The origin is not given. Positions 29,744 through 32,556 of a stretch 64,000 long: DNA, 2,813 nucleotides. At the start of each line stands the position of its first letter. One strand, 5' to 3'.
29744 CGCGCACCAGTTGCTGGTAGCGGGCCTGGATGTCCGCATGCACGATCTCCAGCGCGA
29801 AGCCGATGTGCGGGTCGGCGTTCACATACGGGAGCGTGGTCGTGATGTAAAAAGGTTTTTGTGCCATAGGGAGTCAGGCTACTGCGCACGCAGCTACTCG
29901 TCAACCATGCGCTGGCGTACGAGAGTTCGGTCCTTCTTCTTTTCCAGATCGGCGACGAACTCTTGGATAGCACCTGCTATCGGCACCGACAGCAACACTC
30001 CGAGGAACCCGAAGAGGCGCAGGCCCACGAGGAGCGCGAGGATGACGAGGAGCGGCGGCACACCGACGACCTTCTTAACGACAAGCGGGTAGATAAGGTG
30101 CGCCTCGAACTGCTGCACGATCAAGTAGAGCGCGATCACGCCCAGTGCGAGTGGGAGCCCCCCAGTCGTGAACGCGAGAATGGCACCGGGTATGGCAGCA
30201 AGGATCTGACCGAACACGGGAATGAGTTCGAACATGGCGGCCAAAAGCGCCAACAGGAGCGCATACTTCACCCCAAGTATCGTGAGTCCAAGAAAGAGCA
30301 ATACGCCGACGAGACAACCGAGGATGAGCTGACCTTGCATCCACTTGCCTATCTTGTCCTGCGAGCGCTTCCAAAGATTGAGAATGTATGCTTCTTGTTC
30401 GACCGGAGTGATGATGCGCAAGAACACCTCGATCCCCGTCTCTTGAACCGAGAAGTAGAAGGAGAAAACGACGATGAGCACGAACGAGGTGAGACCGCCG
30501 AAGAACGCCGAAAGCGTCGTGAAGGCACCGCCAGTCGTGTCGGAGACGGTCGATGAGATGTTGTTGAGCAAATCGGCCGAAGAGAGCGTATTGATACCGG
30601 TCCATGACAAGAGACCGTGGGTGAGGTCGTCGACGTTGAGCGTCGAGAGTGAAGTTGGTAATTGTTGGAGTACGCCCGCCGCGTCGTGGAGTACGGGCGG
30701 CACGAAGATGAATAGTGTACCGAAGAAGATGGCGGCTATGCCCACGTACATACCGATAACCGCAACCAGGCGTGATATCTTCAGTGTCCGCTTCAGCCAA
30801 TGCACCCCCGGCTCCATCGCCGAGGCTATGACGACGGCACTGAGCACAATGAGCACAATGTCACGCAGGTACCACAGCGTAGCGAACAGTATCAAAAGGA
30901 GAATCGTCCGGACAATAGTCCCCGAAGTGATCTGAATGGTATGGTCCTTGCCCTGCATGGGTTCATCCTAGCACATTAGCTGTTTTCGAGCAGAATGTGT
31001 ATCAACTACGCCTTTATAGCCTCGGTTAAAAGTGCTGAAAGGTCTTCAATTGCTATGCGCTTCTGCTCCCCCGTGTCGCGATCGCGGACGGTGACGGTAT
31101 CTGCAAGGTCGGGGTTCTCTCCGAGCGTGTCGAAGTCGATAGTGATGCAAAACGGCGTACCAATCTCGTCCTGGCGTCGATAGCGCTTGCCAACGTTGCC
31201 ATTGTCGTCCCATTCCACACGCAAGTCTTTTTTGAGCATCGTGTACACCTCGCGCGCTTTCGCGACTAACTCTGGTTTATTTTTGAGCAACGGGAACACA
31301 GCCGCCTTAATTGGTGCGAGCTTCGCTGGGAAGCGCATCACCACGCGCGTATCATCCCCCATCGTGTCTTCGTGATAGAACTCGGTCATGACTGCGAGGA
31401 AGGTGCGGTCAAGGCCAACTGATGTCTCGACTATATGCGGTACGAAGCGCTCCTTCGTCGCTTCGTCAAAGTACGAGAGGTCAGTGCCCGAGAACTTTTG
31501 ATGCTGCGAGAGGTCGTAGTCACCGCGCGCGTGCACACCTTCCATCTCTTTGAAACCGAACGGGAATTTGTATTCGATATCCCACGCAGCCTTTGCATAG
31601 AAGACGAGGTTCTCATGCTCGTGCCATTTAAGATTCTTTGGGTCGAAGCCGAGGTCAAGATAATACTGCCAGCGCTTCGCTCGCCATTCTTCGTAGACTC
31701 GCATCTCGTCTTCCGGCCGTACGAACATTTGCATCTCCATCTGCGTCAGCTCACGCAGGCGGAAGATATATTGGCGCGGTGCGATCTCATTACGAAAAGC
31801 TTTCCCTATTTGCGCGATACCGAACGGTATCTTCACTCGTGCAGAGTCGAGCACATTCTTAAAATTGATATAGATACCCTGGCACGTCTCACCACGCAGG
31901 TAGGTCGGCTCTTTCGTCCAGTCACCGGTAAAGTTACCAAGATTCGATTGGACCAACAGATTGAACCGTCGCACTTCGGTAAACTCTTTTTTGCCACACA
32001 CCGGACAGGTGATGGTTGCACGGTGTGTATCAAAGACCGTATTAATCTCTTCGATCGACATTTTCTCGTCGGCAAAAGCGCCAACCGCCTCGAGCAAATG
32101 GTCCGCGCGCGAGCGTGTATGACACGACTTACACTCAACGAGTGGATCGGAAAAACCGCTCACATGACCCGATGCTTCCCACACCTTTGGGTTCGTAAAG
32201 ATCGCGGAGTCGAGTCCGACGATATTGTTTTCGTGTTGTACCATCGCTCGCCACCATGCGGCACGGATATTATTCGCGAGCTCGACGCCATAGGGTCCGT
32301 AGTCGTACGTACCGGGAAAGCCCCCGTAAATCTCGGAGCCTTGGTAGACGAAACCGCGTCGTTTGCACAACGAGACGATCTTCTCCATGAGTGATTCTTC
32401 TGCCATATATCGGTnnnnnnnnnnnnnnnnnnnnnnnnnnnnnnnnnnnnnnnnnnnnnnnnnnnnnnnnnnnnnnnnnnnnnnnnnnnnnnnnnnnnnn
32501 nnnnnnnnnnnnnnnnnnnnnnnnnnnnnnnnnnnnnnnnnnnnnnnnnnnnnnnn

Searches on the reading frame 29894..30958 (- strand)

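Call 7: search_protein_families(library=pfam, proteins=[window:29894-30958:-], max_evalue=0.01)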
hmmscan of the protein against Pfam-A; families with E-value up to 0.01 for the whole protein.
window:29894-30958:- (354 aa): 1 family
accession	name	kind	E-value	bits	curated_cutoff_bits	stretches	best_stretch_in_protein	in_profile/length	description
PF01594.21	AI-2E_transport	-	1.1e-56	192.8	34.3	1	19-337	6-325/327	AI-2E family transporter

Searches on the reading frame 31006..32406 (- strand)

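Call 7: search_protein_families(library=pfam, proteins=[window:31006-32406:-], max_evalue=0.01)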
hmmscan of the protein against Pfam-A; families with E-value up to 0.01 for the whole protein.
window:31006-32406:- (466 aa): 2 families
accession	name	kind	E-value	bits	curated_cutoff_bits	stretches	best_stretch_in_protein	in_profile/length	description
PF03129.25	HGTP_anticodon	-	8.1e-20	71.2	21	1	367-461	1-92/94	Anticodon binding domain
PF00587.30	tRNA-synt_2b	-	5.9e-15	56.2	29.3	1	165-341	8-177/179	tRNA synthetase class II core domain (G, H, P, S and T)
